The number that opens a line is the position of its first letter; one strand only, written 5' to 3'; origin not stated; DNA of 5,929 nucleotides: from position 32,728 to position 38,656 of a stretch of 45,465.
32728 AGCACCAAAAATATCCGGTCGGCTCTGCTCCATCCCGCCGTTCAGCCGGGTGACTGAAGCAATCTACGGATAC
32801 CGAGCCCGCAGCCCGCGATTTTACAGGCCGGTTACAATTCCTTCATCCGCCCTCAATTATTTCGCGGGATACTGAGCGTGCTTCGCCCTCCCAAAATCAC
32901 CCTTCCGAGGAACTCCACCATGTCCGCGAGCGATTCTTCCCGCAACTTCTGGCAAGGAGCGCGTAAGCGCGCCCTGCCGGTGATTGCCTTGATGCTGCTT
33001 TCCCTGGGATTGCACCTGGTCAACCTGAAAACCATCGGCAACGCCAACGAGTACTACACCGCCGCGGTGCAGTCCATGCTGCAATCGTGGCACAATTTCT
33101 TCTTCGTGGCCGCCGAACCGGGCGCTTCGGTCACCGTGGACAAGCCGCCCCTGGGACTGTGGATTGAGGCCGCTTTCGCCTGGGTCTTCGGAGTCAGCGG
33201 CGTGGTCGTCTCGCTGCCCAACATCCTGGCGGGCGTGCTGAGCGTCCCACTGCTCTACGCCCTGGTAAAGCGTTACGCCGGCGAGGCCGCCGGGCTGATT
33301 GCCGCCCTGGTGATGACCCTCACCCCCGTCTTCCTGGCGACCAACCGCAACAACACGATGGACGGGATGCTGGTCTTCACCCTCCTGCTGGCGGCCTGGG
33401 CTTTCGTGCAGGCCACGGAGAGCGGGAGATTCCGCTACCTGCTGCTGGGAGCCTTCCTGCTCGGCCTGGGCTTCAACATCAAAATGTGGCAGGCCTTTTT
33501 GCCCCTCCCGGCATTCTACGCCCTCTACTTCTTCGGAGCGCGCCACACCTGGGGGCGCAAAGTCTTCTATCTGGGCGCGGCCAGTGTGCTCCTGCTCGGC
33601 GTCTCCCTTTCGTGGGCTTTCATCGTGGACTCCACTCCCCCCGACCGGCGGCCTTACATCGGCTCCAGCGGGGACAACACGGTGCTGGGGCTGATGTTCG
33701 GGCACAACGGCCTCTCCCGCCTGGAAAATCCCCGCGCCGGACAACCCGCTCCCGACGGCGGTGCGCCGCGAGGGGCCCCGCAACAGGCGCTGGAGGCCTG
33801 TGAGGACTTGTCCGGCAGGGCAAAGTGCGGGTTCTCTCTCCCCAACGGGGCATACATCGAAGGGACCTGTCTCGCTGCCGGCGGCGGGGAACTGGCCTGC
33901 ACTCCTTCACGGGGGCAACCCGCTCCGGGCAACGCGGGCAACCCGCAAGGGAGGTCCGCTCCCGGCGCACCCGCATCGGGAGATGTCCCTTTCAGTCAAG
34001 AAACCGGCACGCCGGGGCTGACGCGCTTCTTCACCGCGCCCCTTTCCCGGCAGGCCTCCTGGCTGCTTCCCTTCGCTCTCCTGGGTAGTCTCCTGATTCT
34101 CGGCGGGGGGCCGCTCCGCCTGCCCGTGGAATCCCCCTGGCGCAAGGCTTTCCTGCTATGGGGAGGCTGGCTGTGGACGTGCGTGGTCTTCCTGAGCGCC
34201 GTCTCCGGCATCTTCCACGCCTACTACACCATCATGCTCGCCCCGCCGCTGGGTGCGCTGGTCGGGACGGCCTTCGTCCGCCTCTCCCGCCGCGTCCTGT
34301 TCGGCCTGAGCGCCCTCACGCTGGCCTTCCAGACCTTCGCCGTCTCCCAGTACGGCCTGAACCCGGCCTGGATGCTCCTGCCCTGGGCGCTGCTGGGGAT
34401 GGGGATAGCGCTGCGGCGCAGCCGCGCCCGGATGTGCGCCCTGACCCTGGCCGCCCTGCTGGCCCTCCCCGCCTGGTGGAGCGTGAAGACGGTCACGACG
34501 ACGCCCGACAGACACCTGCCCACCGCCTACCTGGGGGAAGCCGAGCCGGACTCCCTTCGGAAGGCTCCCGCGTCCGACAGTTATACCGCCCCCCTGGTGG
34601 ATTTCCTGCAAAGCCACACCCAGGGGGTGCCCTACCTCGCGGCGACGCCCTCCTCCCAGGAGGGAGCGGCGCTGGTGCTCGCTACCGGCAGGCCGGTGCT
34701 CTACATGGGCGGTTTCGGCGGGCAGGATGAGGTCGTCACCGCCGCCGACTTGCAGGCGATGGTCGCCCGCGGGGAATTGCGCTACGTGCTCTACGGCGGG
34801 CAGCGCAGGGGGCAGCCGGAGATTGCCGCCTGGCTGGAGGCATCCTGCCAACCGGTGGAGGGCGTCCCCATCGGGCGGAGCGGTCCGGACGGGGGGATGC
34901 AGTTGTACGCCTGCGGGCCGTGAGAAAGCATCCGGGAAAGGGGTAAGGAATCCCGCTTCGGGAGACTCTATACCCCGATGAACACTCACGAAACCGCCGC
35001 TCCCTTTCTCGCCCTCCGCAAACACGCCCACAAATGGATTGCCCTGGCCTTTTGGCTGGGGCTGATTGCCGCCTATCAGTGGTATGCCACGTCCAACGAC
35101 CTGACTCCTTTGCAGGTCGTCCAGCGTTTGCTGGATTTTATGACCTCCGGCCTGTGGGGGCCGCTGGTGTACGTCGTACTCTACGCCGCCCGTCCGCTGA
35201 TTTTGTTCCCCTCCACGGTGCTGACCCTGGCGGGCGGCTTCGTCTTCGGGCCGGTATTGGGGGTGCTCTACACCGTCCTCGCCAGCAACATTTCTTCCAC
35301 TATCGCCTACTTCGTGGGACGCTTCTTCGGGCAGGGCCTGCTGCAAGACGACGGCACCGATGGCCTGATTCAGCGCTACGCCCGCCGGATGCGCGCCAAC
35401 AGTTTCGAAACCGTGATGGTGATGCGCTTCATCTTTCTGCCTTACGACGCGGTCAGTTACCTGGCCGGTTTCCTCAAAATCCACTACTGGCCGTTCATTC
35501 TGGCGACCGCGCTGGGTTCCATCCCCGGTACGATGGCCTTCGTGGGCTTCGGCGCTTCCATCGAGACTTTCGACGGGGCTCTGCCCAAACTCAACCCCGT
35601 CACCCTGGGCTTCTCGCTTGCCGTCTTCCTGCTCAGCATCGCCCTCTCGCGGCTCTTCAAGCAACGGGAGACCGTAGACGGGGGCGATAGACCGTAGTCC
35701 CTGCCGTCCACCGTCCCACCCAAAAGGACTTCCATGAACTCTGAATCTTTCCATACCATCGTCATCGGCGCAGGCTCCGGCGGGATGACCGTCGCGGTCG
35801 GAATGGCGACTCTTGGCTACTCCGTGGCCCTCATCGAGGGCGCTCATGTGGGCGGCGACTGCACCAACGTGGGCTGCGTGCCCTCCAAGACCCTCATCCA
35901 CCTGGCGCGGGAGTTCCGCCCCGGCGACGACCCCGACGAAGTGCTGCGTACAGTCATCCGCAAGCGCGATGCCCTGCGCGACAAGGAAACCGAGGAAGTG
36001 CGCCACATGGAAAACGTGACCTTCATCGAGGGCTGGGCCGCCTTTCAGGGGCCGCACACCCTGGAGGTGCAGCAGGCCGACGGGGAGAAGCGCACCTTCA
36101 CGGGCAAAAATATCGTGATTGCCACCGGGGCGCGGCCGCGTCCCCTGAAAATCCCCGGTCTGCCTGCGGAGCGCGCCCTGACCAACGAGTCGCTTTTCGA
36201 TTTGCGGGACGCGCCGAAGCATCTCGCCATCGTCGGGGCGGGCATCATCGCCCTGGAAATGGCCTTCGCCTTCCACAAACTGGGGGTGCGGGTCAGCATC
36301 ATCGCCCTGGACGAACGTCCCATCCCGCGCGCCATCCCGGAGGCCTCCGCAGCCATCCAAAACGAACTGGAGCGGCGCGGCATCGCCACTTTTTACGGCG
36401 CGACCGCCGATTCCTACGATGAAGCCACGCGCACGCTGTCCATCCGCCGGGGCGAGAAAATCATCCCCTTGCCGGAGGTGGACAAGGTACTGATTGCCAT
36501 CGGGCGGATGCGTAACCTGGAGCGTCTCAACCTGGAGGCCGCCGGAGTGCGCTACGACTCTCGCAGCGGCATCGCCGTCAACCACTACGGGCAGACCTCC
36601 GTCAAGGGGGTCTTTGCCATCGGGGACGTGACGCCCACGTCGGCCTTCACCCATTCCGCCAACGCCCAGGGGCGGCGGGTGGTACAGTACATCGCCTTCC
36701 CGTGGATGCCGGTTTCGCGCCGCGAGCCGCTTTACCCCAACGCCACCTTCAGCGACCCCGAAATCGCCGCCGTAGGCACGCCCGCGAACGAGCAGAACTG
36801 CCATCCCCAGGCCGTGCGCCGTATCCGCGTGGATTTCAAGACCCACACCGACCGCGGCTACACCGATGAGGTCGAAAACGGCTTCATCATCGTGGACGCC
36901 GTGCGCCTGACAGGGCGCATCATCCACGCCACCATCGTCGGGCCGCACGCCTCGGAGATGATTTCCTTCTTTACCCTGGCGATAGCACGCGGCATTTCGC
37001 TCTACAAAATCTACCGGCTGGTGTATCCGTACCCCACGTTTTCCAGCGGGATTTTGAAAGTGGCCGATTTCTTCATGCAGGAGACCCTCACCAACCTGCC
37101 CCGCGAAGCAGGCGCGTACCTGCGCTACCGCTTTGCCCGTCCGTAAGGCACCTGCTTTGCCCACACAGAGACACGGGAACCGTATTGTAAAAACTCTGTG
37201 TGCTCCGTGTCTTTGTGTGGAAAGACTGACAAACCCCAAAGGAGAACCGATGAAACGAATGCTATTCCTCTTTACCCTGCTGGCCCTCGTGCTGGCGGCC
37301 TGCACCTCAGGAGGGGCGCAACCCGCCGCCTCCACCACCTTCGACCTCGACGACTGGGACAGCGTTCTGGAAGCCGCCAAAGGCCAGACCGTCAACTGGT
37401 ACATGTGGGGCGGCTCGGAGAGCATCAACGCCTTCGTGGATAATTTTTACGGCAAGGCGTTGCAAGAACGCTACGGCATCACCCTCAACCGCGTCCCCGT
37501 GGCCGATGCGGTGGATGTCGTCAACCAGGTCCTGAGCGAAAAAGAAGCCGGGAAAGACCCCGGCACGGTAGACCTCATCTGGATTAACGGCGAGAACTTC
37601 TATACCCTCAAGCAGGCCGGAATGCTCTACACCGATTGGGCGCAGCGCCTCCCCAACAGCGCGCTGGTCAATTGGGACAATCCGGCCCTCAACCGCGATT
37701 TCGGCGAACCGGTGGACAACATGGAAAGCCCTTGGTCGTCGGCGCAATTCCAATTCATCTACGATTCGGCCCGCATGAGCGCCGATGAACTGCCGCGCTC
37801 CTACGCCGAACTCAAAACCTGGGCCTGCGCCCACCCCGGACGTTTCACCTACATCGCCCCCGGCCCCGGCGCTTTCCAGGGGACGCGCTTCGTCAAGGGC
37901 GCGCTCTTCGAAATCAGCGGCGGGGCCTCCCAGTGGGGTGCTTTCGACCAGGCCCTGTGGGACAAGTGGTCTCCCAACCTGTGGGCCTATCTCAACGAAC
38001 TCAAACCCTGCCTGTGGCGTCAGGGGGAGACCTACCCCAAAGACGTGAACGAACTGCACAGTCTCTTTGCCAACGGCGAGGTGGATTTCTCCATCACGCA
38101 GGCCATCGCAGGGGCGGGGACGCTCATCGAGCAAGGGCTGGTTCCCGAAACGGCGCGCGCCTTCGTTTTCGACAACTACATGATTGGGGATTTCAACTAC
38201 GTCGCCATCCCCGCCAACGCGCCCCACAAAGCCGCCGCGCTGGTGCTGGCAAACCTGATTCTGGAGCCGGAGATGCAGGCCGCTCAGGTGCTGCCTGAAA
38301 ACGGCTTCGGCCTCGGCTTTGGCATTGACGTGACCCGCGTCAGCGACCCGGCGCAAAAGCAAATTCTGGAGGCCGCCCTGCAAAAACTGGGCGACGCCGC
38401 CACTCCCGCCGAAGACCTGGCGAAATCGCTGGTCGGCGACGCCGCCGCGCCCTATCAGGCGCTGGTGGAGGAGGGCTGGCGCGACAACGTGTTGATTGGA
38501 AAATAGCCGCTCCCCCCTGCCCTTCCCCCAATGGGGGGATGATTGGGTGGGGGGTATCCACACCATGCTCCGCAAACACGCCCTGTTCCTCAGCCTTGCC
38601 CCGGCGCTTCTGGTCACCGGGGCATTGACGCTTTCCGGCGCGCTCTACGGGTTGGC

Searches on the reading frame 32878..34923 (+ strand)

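Call 25: search_protein_families(library=pfam, proteins=[window:32878-34923:+])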
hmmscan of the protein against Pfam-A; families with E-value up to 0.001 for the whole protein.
window:32878-34923:+ (681 aa): 3 families
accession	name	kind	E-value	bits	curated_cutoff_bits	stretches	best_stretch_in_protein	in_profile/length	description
PF13231.12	PMT_2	-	1.3e-33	117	26.1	1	88-246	1-160/160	Dolichyl-phosphate-mannose-protein mannosyltransferase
PF24878.1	YkcB_C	-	3.5e-24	85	27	1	573-655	1-84/85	Putative mannosyltransferase YkcB-like, C-terminal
PF02516.20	STT3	-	2.3e-06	27.9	24.5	1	96-216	82-205/405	Oligosaccharyl transferase STT3, N-terminal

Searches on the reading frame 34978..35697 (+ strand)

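Call 25: search_protein_families(library=pfam, proteins=[window:34978-35697:+])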
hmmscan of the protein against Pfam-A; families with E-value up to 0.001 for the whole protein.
window:34978-35697:+ (239 aa): 1 family
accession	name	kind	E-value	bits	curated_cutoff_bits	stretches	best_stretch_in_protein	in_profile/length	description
PF09335.16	VTT_dom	-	4.5e-25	88.9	33.9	1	77-193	1-122/123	VTT domain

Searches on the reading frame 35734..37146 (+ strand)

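Call 25: search_protein_families(library=pfam, proteins=[window:35734-37146:+])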
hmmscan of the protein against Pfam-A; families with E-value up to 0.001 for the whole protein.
window:35734-37146:+ (470 aa): 9 families
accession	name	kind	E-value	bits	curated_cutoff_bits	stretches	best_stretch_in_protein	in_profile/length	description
PF07992.20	Pyr_redox_2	-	9.1e-59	199.7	26.1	1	7-313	2-291/291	Pyridine nucleotide-disulphide oxidoreductase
PF00070.33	Pyr_redox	-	3.4e-14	53.5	22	1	163-230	1-68/82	Pyridine nucleotide-disulphide oxidoreductase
PF02852.28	Pyr_redox_dim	-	4e-14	53.2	25.3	1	335-440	2-106/110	Pyridine nucleotide-disulphide oxidoreductase, dimerisation domain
PF13738.12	Pyr_redox_3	-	1.2e-08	35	30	1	118-297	119-305/305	Pyridine nucleotide-disulphide oxidoreductase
PF13450.12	NAD_binding_8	-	7.2e-07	29.8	21.9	1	10-46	1-38/68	NAD(P)-binding Rossmann-like domain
PF01134.28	GIDA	-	9.4e-06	25.4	22.1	1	9-54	3-46/391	Glucose inhibited division protein A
PF00890.30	FAD_binding_2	-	1e-05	25.4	20.4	1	8-41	2-36/414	FAD binding domain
PF13434.12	Lys_Orn_oxgnase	-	7.2e-05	22.5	21.3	1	89-194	112-221/339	L-lysine 6-monooxygenase/L-ornithine 5-monooxygenase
PF12831.13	FAD_oxidored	-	9.1e-05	22.4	27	1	9-81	3-74/416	FAD dependent oxidoreductase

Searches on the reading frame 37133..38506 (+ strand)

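Call 25: search_protein_families(library=pfam, proteins=[window:37133-38506:+])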
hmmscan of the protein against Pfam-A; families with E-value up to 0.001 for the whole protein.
window:37133-38506:+ (457 aa): 2 families
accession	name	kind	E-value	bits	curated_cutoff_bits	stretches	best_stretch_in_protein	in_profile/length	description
PF13416.11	SBP_bac_8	-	2.1e-18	67.6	27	1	108-385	4-252/279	Bacterial extracellular solute-binding protein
PF01547.30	SBP_bac_1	-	2.9e-05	24.6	26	1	108-383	15-307/307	Bacterial extracellular solute-binding protein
